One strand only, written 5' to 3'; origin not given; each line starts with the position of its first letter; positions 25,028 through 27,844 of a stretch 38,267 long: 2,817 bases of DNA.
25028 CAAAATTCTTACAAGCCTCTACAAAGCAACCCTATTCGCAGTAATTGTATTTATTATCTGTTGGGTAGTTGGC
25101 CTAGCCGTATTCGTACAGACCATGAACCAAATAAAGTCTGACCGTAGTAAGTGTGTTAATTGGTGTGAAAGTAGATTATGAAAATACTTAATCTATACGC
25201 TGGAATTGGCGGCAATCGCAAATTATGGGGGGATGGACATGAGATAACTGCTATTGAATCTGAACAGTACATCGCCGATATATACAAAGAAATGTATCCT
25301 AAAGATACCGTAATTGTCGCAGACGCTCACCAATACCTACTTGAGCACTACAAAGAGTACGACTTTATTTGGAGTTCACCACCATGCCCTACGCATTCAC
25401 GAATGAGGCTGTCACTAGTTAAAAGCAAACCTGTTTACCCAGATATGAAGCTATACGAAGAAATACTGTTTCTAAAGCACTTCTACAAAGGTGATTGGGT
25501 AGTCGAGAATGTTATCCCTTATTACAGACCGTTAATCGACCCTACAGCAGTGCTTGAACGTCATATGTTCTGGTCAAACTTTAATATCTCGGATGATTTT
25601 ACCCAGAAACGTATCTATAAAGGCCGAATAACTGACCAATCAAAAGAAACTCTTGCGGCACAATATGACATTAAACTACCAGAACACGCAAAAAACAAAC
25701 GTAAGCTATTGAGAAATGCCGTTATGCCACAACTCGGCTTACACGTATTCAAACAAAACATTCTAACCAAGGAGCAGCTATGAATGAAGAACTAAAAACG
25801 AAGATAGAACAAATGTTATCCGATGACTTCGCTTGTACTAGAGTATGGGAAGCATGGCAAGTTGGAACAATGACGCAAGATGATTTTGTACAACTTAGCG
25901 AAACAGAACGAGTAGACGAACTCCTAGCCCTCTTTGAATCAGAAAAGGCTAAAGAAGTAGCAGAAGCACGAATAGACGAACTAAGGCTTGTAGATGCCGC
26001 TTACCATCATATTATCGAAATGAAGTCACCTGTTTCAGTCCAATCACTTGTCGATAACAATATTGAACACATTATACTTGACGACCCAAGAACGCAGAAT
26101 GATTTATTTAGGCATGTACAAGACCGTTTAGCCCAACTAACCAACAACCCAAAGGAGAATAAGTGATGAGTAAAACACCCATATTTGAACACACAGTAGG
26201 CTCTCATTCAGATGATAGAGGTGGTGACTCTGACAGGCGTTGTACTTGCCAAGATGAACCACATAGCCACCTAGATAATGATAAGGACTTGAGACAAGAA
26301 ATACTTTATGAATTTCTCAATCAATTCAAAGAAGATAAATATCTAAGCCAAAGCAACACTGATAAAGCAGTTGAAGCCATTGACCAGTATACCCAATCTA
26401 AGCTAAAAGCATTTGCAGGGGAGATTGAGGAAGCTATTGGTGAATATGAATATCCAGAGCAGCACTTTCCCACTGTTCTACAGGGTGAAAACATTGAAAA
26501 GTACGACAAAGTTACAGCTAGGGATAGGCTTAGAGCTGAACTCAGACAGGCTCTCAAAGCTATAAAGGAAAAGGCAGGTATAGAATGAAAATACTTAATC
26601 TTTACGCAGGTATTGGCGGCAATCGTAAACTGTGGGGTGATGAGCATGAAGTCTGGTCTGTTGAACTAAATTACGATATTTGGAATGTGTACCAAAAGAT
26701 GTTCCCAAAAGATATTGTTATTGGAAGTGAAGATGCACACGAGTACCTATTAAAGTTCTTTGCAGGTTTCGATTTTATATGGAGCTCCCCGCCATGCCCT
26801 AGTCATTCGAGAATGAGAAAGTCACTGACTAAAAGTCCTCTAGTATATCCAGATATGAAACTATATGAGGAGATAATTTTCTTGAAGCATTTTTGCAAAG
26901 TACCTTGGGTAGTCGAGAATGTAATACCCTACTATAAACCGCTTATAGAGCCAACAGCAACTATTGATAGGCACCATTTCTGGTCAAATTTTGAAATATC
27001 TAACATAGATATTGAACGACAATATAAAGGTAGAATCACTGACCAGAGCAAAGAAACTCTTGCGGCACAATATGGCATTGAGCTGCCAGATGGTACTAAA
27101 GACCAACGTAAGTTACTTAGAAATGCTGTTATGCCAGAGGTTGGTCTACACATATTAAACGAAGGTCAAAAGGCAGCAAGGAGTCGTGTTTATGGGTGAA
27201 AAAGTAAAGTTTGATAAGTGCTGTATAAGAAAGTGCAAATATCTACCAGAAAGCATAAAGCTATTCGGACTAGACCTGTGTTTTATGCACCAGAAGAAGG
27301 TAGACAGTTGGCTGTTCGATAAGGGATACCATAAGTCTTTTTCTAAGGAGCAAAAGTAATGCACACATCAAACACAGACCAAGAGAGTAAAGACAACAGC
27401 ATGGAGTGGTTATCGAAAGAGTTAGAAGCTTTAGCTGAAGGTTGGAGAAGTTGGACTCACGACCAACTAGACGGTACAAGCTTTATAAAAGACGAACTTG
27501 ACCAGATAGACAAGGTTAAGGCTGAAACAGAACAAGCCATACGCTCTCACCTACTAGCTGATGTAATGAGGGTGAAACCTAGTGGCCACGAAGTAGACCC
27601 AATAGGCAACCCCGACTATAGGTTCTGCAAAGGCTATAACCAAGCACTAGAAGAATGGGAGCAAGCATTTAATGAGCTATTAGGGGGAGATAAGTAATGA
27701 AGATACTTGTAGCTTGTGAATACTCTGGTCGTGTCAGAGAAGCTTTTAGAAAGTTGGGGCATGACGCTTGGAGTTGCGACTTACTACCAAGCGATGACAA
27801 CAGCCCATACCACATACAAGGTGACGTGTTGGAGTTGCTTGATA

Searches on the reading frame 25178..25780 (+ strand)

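Call 3: search_protein_families(library=pfam, proteins=[window:25178-25780:+], max_evalue=1)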
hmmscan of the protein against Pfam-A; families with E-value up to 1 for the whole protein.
window:25178-25780:+ (201 aa): 1 family
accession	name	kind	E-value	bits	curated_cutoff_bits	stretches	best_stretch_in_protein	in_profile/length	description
PF00145.23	DNA_methylase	-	2.2e-05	24.5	22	1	1-76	1-77/324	C-5 cytosine-specific DNA methylase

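Call 4: search_protein_families(library=phrogs, proteins=[window:25178-25780:+], max_evalue=0.01)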
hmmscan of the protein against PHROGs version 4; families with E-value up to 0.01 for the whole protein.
window:25178-25780:+ (201 aa): 4 families
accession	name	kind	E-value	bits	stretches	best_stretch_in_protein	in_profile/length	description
phrog_363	-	other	1.8e-12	48.1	1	1-76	54-131/327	DNA methyltransferase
phrog_3820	-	other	7.1e-06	26.3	1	1-69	69-137/255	DNA methyltransferase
phrog_5999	-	other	5.9e-05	24.1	1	2-76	4-84/109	DNA methyltransferase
phrog_116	-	other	0.00013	21.4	1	1-76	208-286/779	DNA methyltransferase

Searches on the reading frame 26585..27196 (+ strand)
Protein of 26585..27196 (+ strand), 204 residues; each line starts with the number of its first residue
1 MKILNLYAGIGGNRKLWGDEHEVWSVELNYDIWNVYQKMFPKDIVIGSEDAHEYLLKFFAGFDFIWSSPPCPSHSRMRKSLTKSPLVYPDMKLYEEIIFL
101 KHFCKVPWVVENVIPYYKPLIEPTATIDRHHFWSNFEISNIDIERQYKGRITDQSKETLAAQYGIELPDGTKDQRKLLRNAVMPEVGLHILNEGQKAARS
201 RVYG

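Call 3: search_protein_families(library=pfam, proteins=[window:26585-27196:+], max_evalue=1)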
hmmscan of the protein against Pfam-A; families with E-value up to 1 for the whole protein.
window:26585-27196:+ (204 aa): 2 families
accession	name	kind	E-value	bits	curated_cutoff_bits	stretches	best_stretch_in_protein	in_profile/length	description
PF00145.23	DNA_methylase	-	7.5e-07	29.3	22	1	1-79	1-79/324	C-5 cytosine-specific DNA methylase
PF24000.1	DUF7316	-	0.21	12.6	27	1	155-171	5-21/78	Family of unknown function (DUF7316)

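Call 4: search_protein_families(library=phrogs, proteins=[window:26585-27196:+], max_evalue=0.01)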
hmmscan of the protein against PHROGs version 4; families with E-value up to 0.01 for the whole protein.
window:26585-27196:+ (204 aa): 3 families
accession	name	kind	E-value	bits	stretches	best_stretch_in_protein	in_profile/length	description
phrog_363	-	other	5.5e-12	46.4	1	1-113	54-165/327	DNA methyltransferase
phrog_116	-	other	0.0037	16.6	1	1-81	208-290/779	DNA methyltransferase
phrog_3820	-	other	0.0059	16.7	1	1-71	69-138/255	DNA methyltransferase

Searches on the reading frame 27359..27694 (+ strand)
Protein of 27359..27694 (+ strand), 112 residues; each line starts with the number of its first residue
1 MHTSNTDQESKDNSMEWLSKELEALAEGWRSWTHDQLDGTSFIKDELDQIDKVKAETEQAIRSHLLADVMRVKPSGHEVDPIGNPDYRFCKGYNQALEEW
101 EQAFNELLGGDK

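Call 3: search_protein_families(library=pfam, proteins=[window:27359-27694:+], max_evalue=1)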
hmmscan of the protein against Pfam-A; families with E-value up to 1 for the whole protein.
window:27359-27694:+ (112 aa): 1 family
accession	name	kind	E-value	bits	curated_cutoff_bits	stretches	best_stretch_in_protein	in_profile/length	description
PF24550.1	LIS_MGM1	-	0.16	12.5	27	0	32-71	2-41/100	Dynamin-like GTPase MGM1-like, lipid interacting stalk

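Call 4: search_protein_families(library=phrogs, proteins=[window:27359-27694:+], max_evalue=0.01)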
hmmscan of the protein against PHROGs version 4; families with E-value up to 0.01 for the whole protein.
window:27359-27694:+ (112 aa): 0 families

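Call 34: find_related_loci(query=window:27359-27694:+, collection=viral_contigs, flank=6000)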
Query window:27359-27694:+ (112 aa) in viral_contigs; peptide patterns used: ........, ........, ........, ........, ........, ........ (x = any residue, [..] = any of these).
20 stretches matched a pattern, but none encodes a relative of the query by tblastn (E <= 1e-3).
